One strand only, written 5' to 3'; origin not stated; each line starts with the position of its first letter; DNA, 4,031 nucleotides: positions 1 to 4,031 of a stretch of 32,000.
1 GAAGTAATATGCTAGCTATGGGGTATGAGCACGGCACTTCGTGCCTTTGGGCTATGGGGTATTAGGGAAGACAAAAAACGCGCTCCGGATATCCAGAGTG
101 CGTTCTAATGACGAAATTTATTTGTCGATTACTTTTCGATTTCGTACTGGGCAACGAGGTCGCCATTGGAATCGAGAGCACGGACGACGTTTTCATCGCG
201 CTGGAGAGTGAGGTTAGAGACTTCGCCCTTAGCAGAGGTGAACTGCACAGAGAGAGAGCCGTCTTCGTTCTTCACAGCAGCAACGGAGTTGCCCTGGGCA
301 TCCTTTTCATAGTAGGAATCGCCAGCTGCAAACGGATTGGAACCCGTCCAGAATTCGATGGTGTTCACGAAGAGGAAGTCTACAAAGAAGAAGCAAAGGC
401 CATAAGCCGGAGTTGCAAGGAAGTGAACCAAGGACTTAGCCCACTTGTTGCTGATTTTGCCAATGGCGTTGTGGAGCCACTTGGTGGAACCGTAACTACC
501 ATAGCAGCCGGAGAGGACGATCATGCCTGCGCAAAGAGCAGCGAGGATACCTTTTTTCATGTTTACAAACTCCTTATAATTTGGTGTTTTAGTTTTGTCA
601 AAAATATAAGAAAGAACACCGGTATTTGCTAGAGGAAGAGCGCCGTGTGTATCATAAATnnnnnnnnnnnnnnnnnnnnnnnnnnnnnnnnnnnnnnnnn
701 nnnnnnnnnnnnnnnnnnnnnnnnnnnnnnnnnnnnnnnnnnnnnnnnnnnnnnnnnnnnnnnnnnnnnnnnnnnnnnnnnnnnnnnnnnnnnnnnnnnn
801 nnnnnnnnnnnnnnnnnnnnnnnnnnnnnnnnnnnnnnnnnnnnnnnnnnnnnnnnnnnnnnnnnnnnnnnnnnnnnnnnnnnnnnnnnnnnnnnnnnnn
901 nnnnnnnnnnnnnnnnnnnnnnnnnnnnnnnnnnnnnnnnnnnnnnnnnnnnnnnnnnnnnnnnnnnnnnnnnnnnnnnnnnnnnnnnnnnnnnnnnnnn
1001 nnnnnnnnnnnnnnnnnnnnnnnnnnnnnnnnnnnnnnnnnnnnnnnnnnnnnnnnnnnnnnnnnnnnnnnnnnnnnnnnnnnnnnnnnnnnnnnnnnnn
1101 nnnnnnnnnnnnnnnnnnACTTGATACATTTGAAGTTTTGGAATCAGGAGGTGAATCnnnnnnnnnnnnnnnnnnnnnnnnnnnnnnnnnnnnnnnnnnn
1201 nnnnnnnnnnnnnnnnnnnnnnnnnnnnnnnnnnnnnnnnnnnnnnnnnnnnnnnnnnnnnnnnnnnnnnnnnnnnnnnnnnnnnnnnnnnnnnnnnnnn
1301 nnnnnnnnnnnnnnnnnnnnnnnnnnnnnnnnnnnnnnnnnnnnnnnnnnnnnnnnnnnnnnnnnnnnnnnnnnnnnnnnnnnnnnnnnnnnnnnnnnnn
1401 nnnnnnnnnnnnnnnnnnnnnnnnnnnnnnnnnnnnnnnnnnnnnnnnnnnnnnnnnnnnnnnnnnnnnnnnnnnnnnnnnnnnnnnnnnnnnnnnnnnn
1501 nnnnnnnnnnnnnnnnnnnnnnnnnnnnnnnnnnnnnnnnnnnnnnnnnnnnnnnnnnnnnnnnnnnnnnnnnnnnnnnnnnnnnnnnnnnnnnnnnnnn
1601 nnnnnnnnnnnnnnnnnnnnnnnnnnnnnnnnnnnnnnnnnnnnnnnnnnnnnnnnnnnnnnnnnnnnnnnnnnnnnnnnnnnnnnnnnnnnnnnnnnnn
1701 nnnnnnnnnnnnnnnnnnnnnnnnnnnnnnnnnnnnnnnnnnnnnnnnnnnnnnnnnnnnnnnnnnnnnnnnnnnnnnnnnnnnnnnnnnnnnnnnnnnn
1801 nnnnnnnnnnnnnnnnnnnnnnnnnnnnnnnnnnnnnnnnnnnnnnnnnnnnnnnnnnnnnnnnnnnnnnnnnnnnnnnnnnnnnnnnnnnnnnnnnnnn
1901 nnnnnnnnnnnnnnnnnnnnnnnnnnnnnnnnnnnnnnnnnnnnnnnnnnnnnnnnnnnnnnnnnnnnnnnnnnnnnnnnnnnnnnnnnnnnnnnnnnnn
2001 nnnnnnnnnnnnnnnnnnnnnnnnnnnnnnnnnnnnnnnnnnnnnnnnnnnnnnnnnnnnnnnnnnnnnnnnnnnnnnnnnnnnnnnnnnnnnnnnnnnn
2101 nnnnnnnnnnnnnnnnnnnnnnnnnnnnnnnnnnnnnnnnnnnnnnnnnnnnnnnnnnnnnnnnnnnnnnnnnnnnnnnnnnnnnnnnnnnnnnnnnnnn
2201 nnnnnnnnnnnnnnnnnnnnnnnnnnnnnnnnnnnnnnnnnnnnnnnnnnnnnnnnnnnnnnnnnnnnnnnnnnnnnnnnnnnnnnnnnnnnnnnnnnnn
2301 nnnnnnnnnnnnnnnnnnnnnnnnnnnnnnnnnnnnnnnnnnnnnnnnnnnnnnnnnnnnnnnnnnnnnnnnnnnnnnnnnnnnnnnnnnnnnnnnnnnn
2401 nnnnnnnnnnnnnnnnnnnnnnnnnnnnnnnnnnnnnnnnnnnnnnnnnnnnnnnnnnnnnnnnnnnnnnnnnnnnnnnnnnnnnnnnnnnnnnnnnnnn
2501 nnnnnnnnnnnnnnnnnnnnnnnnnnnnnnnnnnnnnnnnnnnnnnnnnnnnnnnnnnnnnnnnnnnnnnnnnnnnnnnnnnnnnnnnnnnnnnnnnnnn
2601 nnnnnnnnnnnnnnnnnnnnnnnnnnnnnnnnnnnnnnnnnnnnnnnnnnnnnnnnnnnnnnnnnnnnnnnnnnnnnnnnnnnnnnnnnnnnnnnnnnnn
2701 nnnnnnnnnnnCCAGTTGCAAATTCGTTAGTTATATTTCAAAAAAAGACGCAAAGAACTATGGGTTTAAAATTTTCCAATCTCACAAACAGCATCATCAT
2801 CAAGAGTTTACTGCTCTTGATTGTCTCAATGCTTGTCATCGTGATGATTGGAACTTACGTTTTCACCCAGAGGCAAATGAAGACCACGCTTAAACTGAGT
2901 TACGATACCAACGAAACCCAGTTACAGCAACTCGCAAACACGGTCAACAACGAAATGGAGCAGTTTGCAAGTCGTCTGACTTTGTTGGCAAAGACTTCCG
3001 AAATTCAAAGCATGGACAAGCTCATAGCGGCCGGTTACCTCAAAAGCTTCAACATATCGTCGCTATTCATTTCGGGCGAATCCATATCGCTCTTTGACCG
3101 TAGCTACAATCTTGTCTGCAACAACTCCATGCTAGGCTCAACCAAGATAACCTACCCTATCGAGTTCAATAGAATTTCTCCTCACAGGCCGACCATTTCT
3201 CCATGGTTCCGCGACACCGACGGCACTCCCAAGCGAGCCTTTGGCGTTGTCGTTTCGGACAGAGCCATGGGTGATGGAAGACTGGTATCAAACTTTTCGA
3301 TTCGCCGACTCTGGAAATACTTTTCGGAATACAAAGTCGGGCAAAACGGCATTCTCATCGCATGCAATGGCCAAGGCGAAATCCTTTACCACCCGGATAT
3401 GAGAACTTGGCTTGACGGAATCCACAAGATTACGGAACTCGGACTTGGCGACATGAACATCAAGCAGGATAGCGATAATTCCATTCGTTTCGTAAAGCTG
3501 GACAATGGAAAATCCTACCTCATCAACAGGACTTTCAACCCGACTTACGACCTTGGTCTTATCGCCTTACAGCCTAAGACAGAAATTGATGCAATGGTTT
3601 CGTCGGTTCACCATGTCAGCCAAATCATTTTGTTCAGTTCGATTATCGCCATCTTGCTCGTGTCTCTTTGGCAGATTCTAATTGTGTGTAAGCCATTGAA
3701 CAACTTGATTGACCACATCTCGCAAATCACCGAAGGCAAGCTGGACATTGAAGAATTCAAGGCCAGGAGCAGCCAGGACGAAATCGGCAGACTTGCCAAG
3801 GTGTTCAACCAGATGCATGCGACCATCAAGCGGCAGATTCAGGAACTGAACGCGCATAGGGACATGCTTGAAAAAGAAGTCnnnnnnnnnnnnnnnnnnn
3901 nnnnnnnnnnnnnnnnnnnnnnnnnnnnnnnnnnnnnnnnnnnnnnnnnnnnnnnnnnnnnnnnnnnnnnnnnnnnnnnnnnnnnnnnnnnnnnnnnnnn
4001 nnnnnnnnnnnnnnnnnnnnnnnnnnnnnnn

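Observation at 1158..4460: Orphan solute-binding protein paired with a Cache-like/HAMP/GGDEF cyclase: candidate ligand-to-c-di-GMP sensing pair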

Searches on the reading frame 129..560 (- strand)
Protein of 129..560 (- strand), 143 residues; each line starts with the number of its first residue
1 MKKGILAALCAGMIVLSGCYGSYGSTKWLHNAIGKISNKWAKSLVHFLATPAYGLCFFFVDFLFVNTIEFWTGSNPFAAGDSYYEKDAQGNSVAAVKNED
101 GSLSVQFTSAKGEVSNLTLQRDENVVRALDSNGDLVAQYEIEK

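Call 3: search_protein_families(library=pfam, proteins=[window:129-560:-], max_evalue=0.01)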
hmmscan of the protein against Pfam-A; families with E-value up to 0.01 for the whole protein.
window:129-560:- (143 aa): 1 family
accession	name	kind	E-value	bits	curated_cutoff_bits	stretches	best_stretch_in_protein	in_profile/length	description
PF11810.13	DUF3332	-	4.5e-22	78.9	25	1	5-128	4-130/170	Domain of unknown function (DUF3332)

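Call 4: search_protein_families(library=ncbifam, proteins=[window:129-560:-], max_evalue=0.01)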
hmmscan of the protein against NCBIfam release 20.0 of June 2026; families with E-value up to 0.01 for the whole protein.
window:129-560:- (143 aa): 0 families

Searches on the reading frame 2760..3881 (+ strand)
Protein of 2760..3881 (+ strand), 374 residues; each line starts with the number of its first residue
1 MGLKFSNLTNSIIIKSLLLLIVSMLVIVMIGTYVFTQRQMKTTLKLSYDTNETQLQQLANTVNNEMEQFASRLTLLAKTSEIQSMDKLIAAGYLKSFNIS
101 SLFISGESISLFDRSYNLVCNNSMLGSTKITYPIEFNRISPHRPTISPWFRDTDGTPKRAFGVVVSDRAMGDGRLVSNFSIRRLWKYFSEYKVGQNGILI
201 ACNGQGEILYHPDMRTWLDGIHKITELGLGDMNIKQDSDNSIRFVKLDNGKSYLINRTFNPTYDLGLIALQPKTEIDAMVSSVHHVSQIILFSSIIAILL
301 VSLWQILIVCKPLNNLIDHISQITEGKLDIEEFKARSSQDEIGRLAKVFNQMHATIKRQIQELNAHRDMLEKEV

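Call 12: search_solved_structures(query=window:2760-3881:+, max_evalue=1)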
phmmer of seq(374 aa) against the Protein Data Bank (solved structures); distinct sequences matched with E-value up to 1: 13.
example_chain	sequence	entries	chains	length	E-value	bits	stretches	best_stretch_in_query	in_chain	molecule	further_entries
5jeq_A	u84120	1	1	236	0.012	17.9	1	263-366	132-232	Nitrate/nitrite sensor protein NarQ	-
6yue_A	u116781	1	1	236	0.012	17.9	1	263-366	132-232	Nitrate/nitrite sensor protein NarQ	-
5iji_A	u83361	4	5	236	0.013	17.8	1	263-366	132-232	Nitrate/nitrite sensor histidine kinase NarQ | Nitrate/nitrite sensor protein NarQ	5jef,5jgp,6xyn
3zrw_B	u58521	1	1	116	0.13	14.5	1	309-362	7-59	AF1503 PROTEIN, OSMOLARITY SENSOR PROTEIN ENVZ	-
8z5s_g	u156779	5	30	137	0.2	13.9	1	96-170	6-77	Flagellar basal-body rod protein FlgC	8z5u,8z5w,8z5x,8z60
5jjn_B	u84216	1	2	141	0.25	13.6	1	290-366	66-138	Sensory rhodopsin II transducer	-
2y20_A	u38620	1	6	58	0.25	13.6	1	309-357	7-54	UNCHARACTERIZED PROTEIN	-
2f95_B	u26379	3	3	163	0.32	13.2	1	310-368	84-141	Sensory rhodopsin II transducer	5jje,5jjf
2y21_A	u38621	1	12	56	0.32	13.2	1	309-357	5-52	HAMP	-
5jjj_B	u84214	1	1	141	0.46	12.7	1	309-366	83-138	Sensory rhodopsin II transducer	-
3zrw_A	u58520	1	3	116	0.58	12.4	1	309-359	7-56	AF1503 PROTEIN, OSMOLARITY SENSOR PROTEIN ENVZ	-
4gn0_A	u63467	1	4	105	0.73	12.1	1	308-363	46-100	Hamp domain of AF1503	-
2l7i_A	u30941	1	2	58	0.89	11.8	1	309-357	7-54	Uncharacterized protein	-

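Call 13: find_homologous_proteins(query=window:2760-3695:+, max_evalue=0.001)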
Query seq(312 aa) (312 aa): 13 proteins with E <= 0.001 among 2299 candidates.
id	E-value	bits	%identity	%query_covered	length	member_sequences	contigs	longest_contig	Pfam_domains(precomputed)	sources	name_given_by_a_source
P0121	9.5e-198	673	99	100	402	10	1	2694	PF04204.23,PF00672.31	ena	-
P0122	5.0e-164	563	86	93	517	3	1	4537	PF00672.31,PF00990.27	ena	-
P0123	2.3e-161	554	88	87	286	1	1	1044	-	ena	-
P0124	1.0e-159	548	88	88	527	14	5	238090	PF00672.31,PF00990.27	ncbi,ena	-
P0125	1.6e-155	535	81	100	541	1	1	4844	PF00672.31,PF00990.27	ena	-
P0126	3.7e-112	392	56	99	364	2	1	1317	PF02743.25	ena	-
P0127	1.7e-111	390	90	61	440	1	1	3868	PF00672.31,PF00990.27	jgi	jgi:diguanylate cyclase (GGDEF)-like protein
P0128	3.0e-102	360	54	96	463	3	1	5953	PF00672.31,PF02743.25,PF00990.27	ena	-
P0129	3.4e-92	327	56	86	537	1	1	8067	PF00672.31,PF00990.27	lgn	-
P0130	6.4e-81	290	46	97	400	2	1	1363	PF00672.31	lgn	-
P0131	6.6e-80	287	55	74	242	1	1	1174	PF02743.25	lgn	-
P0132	5.9e-61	224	53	63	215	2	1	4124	-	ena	-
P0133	6.0e-60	221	56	61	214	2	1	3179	-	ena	-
